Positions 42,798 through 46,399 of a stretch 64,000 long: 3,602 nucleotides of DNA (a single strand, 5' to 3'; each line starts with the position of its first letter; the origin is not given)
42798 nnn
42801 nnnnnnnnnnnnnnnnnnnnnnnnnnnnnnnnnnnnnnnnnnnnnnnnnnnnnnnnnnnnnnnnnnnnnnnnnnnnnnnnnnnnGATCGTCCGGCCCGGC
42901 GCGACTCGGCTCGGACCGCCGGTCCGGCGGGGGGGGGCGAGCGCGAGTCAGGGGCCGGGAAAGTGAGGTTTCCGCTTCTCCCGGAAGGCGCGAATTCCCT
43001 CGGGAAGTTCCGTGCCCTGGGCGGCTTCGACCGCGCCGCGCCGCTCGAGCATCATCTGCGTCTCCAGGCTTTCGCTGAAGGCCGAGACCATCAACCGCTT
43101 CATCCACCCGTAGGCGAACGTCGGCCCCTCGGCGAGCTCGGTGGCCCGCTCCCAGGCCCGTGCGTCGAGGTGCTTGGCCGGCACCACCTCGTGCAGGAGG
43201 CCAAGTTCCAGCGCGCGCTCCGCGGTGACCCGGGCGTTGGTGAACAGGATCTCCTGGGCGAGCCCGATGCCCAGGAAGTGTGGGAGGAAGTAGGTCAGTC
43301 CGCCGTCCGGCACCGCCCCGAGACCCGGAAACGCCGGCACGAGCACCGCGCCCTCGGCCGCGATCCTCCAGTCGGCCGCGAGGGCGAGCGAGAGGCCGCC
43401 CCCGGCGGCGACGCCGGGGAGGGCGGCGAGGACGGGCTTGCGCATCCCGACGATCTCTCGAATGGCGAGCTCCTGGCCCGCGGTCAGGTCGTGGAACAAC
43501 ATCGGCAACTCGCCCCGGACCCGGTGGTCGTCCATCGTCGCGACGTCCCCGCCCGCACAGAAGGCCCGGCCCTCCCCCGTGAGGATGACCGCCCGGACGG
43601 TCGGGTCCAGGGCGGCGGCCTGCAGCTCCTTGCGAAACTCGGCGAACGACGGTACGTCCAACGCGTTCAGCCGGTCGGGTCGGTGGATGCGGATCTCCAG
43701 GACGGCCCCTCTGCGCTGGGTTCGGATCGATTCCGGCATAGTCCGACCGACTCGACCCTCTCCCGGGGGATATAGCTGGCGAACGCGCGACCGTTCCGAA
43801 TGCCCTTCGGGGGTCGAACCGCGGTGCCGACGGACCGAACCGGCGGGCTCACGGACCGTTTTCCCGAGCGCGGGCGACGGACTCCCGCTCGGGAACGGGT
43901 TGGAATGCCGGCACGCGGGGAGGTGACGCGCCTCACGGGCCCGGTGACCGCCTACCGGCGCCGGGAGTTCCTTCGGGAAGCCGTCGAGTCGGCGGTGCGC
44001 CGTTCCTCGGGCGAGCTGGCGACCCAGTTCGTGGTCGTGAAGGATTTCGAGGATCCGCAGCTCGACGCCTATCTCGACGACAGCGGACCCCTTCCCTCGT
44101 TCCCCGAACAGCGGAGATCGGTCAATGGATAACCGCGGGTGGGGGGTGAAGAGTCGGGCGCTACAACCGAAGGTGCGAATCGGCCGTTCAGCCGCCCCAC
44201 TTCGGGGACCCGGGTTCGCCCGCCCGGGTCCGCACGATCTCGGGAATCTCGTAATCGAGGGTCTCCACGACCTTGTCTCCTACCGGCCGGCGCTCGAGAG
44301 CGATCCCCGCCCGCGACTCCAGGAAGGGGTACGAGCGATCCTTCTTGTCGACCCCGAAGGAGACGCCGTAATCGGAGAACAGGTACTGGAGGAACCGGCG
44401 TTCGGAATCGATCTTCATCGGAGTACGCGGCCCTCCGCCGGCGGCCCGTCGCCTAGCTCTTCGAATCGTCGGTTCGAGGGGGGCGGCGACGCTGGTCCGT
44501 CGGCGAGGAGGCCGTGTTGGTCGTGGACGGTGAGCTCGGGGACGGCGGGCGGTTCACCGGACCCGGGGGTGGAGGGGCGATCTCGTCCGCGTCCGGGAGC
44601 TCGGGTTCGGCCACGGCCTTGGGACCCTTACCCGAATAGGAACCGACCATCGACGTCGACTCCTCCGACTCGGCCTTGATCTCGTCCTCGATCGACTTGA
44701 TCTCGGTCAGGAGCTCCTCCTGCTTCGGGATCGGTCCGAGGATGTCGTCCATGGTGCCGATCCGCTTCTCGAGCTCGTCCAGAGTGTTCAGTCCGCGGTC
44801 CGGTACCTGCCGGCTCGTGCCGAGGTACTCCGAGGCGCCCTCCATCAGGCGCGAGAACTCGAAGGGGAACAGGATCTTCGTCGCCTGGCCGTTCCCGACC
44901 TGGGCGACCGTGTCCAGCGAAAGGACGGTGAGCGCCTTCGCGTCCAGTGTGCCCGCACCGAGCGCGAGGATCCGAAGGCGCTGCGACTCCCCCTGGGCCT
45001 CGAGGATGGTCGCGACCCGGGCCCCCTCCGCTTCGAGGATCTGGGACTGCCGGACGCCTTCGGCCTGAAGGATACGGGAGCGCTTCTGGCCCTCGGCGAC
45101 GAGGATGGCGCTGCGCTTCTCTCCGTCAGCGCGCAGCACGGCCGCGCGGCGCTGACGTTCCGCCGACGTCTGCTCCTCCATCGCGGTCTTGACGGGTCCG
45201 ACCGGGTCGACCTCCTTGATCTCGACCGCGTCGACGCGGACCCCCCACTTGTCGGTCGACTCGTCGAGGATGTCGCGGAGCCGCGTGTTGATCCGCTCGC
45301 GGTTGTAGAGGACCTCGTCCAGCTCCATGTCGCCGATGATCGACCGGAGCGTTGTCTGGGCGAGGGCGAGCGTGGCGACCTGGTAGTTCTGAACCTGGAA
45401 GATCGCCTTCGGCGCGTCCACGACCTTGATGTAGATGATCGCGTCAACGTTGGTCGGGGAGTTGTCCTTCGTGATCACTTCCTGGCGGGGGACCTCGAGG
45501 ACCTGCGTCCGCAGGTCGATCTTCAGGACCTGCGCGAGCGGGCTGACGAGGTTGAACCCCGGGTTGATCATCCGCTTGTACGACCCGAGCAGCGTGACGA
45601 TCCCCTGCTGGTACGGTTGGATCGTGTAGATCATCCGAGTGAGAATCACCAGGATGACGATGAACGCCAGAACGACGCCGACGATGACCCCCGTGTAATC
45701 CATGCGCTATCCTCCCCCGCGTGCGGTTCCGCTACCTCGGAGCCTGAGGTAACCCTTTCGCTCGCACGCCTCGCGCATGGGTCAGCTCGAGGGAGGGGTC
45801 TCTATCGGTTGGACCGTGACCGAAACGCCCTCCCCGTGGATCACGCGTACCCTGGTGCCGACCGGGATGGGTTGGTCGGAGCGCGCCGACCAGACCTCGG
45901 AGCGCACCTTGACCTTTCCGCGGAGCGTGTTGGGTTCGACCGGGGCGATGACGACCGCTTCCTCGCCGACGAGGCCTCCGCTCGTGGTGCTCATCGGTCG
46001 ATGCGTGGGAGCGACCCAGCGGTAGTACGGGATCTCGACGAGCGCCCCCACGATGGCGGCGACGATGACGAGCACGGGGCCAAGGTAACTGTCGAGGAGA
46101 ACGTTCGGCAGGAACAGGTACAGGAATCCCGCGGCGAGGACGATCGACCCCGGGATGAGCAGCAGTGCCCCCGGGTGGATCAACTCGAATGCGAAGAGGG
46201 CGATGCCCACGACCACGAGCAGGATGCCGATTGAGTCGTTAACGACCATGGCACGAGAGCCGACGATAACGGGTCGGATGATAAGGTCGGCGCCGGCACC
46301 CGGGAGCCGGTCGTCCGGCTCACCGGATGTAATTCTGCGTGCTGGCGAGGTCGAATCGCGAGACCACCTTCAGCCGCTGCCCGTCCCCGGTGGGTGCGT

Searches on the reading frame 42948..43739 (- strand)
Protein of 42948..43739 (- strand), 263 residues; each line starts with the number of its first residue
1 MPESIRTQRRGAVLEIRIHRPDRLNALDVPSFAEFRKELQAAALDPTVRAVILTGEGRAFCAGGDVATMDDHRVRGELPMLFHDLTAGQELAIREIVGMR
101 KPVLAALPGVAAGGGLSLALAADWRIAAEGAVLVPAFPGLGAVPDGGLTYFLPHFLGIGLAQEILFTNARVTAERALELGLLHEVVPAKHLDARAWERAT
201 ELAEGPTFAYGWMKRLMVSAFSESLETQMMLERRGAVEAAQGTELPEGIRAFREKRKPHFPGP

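Call 63: search_protein_families(library=pfam, proteins=[window:42948-43739:-], max_evalue=0.001)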
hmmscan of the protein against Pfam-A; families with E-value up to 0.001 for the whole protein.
window:42948-43739:- (263 aa): 2 families
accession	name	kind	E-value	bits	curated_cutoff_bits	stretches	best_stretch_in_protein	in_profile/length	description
PF00378.25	ECH_1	-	2.8e-50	171.4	27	1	10-261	3-249/251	Enoyl-CoA hydratase/isomerase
PF16113.10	ECH_2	-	1e-30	107.8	27.2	1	16-193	4-179/335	Enoyl-CoA hydratase/isomerase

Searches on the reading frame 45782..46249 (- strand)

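Call 63: search_protein_families(library=pfam, proteins=[window:45782-46249:-], max_evalue=0.001)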
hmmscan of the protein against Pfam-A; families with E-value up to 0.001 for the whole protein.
window:45782-46249:- (155 aa): 2 families
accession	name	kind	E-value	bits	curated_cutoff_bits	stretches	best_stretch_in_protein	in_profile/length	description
PF01957.25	NfeD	-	1.7e-14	54.2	29.1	1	92-148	3-57/57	NfeD-like C-terminal, partner-binding domain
PF24961.1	NfeD_membrane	-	0.00031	21.2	26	1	3-70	46-112/119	NfeD integral membrane domain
